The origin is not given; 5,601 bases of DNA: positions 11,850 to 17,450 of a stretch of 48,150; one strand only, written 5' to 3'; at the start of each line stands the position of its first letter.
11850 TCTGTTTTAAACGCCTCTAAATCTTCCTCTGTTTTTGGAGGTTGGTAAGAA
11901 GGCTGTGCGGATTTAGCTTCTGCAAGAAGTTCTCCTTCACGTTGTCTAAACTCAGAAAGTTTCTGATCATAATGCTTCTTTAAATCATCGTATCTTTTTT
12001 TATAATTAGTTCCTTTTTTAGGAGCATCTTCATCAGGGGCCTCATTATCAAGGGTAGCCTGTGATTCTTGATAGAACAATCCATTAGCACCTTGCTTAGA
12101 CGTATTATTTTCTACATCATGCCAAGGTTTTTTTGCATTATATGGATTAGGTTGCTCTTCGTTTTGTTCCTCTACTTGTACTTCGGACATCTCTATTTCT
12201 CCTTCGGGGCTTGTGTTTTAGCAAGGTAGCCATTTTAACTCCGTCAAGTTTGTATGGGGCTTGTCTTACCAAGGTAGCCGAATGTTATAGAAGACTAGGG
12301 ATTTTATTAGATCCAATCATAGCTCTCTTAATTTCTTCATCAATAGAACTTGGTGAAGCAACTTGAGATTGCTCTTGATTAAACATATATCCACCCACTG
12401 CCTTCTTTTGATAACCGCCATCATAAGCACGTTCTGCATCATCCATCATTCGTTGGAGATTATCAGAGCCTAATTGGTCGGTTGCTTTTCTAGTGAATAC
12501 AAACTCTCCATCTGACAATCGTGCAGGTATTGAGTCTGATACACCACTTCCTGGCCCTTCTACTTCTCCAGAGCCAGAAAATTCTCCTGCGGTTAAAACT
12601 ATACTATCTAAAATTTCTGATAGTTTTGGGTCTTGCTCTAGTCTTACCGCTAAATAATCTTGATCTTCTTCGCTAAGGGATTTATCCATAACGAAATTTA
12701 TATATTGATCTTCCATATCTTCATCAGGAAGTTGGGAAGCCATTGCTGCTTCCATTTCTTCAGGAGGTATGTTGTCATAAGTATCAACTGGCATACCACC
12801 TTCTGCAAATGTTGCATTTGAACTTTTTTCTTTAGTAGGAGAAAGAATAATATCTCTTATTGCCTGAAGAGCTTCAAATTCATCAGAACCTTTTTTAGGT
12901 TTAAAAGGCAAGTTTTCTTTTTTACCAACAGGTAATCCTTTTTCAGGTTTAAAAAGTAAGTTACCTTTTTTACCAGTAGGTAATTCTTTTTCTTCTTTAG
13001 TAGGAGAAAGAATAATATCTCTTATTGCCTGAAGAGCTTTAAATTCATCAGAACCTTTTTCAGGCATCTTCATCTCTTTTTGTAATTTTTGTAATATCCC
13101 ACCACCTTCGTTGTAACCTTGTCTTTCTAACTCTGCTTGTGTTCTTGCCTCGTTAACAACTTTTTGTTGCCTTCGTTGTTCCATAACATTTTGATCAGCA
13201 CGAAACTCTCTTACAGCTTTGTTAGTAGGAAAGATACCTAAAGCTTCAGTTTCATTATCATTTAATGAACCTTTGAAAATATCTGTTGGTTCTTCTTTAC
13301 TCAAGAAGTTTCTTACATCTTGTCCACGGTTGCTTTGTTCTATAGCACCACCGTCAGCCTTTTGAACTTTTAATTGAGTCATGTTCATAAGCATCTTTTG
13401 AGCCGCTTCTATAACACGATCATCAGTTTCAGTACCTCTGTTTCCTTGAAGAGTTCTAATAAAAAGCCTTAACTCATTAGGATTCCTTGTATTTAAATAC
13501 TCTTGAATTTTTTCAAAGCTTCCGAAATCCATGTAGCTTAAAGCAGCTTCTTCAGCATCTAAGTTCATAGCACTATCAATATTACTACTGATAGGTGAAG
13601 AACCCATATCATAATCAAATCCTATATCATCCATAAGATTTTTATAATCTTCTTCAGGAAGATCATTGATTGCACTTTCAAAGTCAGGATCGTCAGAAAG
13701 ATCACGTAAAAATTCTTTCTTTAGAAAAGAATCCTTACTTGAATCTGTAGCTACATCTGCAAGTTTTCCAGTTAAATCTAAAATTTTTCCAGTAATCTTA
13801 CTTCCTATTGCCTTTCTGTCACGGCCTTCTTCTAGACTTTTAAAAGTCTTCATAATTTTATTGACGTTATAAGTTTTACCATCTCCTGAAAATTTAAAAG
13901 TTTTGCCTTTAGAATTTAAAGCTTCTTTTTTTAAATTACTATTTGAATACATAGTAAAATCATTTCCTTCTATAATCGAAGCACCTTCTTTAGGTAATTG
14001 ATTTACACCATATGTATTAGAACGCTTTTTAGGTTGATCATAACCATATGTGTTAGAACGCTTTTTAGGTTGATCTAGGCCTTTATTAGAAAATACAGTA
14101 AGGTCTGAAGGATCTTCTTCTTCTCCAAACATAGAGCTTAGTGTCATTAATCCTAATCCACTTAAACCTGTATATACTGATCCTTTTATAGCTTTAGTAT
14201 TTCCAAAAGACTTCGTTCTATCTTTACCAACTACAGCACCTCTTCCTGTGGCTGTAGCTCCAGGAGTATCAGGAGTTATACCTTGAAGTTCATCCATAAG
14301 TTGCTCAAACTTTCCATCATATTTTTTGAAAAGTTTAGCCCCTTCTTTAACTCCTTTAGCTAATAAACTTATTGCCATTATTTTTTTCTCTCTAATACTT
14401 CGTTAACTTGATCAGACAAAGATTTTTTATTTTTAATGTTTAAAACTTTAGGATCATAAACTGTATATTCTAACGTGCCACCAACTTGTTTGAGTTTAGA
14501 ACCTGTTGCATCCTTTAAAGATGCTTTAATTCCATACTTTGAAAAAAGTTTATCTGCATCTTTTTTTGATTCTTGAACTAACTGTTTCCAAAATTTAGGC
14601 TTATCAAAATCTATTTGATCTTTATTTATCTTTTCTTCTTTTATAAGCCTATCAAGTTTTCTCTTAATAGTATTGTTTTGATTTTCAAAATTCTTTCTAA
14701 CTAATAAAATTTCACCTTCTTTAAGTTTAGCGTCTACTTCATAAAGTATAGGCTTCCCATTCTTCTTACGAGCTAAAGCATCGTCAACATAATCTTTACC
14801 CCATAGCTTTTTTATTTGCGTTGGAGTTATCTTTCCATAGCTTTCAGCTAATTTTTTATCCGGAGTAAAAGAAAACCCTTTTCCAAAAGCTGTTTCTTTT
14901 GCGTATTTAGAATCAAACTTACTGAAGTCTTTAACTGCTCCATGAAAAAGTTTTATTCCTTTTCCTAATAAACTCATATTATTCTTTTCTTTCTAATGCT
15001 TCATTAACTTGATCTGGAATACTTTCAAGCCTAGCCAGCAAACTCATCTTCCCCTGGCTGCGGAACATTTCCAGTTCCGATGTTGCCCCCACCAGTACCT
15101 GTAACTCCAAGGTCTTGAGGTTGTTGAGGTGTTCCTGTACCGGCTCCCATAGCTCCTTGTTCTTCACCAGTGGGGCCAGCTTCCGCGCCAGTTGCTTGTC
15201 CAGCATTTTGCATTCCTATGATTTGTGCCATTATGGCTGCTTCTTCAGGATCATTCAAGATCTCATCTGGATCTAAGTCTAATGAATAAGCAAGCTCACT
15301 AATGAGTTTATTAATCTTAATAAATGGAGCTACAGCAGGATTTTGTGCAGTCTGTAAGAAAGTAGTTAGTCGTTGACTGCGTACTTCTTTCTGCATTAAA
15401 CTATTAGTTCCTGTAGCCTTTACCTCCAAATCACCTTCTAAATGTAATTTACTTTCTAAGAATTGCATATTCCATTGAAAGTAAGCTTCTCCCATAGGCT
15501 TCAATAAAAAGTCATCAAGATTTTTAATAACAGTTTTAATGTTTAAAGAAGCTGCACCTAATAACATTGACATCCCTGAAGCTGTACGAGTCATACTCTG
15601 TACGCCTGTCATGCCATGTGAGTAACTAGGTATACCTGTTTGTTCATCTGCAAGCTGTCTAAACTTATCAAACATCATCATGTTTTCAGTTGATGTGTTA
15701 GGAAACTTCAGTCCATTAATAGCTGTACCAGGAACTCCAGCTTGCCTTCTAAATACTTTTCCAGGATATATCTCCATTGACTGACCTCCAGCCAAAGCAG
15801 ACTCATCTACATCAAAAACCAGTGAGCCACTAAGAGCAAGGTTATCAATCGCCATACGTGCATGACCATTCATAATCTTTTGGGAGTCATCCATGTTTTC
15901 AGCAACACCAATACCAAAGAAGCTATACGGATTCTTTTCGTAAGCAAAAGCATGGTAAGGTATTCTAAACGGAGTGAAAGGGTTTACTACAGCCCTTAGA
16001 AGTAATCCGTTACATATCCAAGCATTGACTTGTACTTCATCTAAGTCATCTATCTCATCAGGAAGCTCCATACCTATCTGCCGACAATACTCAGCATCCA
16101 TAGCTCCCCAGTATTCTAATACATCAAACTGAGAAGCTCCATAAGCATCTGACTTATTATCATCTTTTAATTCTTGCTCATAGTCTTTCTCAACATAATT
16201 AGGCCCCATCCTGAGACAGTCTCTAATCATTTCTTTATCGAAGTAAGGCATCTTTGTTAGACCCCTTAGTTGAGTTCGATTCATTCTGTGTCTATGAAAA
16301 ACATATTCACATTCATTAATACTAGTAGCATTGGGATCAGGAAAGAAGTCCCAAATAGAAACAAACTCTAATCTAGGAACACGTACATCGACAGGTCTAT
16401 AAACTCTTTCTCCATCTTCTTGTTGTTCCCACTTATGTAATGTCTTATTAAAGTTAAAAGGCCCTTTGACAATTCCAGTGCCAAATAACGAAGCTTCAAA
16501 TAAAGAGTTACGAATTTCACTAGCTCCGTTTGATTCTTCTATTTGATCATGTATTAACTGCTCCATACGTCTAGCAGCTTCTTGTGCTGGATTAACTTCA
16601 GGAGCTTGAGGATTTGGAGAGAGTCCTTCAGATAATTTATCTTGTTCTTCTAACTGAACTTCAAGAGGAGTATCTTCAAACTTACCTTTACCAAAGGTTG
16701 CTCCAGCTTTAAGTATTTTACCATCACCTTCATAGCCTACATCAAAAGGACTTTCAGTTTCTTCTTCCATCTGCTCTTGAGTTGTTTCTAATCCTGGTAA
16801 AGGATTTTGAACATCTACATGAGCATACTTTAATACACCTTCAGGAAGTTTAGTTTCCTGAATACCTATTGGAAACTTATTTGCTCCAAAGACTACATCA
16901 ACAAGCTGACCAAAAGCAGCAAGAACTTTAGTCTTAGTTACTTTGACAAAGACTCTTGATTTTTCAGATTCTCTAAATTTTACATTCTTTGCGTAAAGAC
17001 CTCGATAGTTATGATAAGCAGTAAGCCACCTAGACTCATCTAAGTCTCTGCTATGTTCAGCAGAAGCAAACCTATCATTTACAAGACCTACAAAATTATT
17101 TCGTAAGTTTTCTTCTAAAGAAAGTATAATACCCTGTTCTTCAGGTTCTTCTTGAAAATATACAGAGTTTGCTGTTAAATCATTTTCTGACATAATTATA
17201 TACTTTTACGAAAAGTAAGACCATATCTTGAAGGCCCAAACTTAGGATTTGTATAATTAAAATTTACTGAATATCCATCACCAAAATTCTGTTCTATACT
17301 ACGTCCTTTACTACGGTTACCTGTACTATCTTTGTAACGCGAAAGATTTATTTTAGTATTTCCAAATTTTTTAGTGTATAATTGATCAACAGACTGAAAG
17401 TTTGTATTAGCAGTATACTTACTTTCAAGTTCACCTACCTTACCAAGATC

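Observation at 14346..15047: Portal-proximal gene cassette bracketed by ~65-nt junction repeats, with a 22-codon scar ORF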

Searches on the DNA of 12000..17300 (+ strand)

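Call 10: search_dna_similar(query=window:12000-17300:+, collection=phages, mode=distant, max_rows=30)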
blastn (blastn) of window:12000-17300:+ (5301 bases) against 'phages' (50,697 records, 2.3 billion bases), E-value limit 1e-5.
Records with a match: 19; places in all: 19; records where one place covers at least 80% of the query: 0.
Best place of each record, by identity: 60-80% 19.
By first word of the organism name: Roseobacter 10; Pelagibacter 4; Vibrio 2; Puniceispirillum 2; Sinorhizobium 1.
By host as written in the record: Rhodobacteraceae bacterium FZCC0023 4; Candidatus Pelagibacter sp. HTCC7211 3; Rhodobacteraceae bacterium FZCC0040 3; Vibrio anguillarum PF4 2; Candidatus Puniceispirillum marinum IMCC1322 2; Candidatus Pelagibacter sp. HTCC1062 1; Rhodobacteraceae bacterium FZCC0089 1; Rhodobacteraceae bacterium FZCC0042 1; and 2 more.
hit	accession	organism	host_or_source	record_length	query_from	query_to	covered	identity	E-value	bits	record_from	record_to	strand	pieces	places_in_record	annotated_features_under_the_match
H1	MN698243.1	Pelagibacter phage HTVC104P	Candidatus Pelagibacter sp. HTCC7211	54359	407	5020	38%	67.0%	3e-143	590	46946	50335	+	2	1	putative portal protein | hypothetical protein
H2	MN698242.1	Pelagibacter phage HTVC103P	Candidatus Pelagibacter sp. HTCC7211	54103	421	5020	38%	66.8%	1e-141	587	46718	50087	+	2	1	putative portal protein | hypothetical protein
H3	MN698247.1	Pelagibacter phage HTVC115P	Candidatus Pelagibacter sp. HTCC7211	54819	484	5032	32%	70.7%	3e-156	786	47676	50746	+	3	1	portal protein | hypothetical protein (x2)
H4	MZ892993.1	Pelagibacter phage HTVC033P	Candidatus Pelagibacter sp. HTCC1062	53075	3205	4979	18%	70.0%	9e-86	406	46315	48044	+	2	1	putative portal protein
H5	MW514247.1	Roseobacter phage CRP-13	Rhodobacteraceae bacterium FZCC0023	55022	3263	4969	17%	65.6%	6e-19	198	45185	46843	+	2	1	putative portal protein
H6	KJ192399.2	Vibrio phage CHOED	Vibrio anguillarum PF4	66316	3461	3964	10%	63.5%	2e-6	63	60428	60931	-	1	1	portal protein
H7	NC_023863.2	Vibrio phage CHOED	Vibrio anguillarum PF4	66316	3461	3964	10%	63.5%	2e-6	63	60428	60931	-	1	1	head-tail adaptor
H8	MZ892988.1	Roseobacter phage CRP-212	Rhodobacteraceae bacterium FZCC0040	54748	3511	3943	8%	64.2%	3e-9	72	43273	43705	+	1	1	putative portal protein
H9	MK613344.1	Roseobacter phage CRP-2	Rhodobacteraceae bacterium FZCC0023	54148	3843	4966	7%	70.2%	6e-12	158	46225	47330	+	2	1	putative portal protein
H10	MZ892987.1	Roseobacter phage CRP-207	Rhodobacteraceae bacterium FZCC0040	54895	3843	4966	6%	70.5%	1e-9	142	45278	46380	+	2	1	putative portal protein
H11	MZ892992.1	Roseobacter phage CRP-738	Rhodobacteraceae bacterium FZCC0089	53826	3843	4129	5%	66.2%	3e-9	72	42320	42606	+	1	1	putative portal protein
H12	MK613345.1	Roseobacter phage CRP-3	Rhodobacteraceae bacterium FZCC0040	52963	3842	4072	4%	68.2%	2e-12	82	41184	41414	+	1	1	putative portal protein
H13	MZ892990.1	Roseobacter phage CRP-345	Rhodobacteraceae bacterium FZCC0042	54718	4835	5019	3%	73.1%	6e-19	104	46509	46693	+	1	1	putative portal protein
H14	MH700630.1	Sinorhizobium phage phiM6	Sinorhizobium meliloti 1021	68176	3511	3673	3%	71.8%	4e-14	88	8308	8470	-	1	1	portal protein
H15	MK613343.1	Roseobacter phage CRP-1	Rhodobacteraceae bacterium FZCC0023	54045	4871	5029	3%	71.7%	5e-13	85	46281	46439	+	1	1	putative portal protein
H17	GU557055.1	Puniceispirillum phage HMO-2011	Candidatus Puniceispirillum marinum ...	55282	4888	5042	3%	69.7%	4e-8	69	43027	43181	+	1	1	putative portal protein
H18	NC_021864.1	Puniceispirillum phage HMO-2011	Candidatus Puniceispirillum marinum ...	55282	4888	5042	3%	69.7%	4e-8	69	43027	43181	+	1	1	head-tail adaptor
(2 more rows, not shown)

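Call 12: get_annotated_region(hit=H3, flank=3000)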
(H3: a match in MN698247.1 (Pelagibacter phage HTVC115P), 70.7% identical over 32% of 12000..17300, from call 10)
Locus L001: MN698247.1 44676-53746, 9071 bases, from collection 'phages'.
description: Pelagibacter phage HTVC115P, complete genome.
organism: Pelagibacter phage HTVC115P (NCBI taxid 2686463)
taxonomy: Viruses; Duplodnaviria; Heunggongvirae; Uroviricota; Caudoviricetes
host: Candidatus Pelagibacter sp. HTCC7211; source: seawater; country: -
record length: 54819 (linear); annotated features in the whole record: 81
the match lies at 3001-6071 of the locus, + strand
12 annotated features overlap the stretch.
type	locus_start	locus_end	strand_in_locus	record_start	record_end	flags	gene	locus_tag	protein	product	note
CDS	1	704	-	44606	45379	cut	-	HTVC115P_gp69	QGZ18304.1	hypothetical protein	-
CDS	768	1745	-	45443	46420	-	-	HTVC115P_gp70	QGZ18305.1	capsid protein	-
CDS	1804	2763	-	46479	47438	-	-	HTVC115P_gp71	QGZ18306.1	hypothetical protein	-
CDS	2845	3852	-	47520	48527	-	-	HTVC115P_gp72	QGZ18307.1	hypothetical protein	-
CDS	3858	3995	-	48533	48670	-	-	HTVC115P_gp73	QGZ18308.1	hypothetical protein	-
CDS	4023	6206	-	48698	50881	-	-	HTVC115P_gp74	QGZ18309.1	portal protein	-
CDS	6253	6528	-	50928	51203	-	-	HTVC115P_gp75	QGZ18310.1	hypothetical protein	-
CDS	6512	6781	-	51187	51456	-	-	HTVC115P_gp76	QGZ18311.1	hypothetical protein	-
CDS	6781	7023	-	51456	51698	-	-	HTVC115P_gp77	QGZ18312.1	hypothetical protein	-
CDS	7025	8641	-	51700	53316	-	-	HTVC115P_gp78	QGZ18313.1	terminase large subunit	-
CDS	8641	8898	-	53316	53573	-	-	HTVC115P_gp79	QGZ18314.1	hypothetical protein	-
CDS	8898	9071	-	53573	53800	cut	-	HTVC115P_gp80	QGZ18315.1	hypothetical protein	-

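Call 13: get_annotated_region(hit=H1, flank=3000)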
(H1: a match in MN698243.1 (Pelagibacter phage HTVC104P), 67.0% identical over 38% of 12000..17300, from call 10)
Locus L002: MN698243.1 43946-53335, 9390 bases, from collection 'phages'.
description: Pelagibacter phage HTVC104P, complete genome.
organism: Pelagibacter phage HTVC104P (NCBI taxid 2686459)
taxonomy: Viruses; Duplodnaviria; Heunggongvirae; Uroviricota; Caudoviricetes
host: Candidatus Pelagibacter sp. HTCC7211; source: seawater; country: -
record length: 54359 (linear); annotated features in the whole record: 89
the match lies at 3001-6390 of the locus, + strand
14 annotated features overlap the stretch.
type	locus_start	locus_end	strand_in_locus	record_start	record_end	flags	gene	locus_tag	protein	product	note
CDS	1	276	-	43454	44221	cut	-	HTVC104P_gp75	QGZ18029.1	hypothetical protein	-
CDS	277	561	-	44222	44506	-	-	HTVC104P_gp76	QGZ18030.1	hypothetical protein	-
CDS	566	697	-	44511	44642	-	-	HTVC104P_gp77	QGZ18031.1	hypothetical protein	-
CDS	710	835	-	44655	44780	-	-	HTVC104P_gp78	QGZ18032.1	hypothetical protein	-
CDS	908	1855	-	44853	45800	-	-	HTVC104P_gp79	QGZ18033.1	capsid protein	-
CDS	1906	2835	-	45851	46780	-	-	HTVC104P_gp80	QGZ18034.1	hypothetical protein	-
CDS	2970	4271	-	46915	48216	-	-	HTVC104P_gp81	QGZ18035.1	hypothetical protein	-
CDS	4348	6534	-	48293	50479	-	-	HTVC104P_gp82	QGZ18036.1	putative portal protein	-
CDS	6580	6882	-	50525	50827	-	-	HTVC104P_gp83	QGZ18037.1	hypothetical protein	-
CDS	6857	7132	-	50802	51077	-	-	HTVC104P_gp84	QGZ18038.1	hypothetical protein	-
CDS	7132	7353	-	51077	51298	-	-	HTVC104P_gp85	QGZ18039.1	hypothetical protein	-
CDS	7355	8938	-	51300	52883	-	-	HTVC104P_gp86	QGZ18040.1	terminase large subunit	-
CDS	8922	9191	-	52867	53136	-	-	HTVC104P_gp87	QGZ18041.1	hypothetical protein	-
CDS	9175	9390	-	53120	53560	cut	-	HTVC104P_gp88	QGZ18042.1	putative terminase small subunit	-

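Call 14: get_annotated_region(hit=H4, flank=5000)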
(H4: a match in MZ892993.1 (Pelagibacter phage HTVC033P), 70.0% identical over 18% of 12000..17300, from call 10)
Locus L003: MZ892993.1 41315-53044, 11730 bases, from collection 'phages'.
description: Pelagibacter phage HTVC033P, complete genome.
organism: Pelagibacter phage HTVC033P (NCBI taxid 2873403)
taxonomy: Viruses; Duplodnaviria; Heunggongvirae; Uroviricota; Caudoviricetes
host: Candidatus Pelagibacter sp. HTCC1062; source: seawater; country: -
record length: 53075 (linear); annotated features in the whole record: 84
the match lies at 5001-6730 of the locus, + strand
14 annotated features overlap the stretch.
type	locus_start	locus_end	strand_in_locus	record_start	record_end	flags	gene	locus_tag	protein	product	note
CDS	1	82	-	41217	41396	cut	-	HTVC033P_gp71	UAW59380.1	hypothetical protein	-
CDS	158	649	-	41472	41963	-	-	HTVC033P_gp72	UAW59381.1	hypothetical protein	-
CDS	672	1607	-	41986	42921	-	-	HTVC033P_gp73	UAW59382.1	putative coat protein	-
CDS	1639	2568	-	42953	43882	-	-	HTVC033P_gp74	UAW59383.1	hypothetical protein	-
CDS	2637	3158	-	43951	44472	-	-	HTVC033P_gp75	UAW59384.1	hypothetical protein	-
CDS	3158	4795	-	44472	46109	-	-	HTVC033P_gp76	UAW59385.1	hypothetical protein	-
CDS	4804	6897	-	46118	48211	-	-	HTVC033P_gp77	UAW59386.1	putative portal protein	-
CDS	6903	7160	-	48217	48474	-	-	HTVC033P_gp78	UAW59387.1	hypothetical protein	-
CDS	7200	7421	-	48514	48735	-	-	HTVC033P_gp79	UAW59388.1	hypothetical protein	-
CDS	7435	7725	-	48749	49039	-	-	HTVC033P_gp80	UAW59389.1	hypothetical protein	-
CDS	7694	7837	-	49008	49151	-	-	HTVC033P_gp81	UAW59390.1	hypothetical protein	-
CDS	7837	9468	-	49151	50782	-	-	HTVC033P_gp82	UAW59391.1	terminase large subunit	-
CDS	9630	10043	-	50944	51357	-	-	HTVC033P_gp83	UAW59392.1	putative terminase small subunit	-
CDS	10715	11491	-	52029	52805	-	-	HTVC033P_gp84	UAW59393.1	hypothetical protein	-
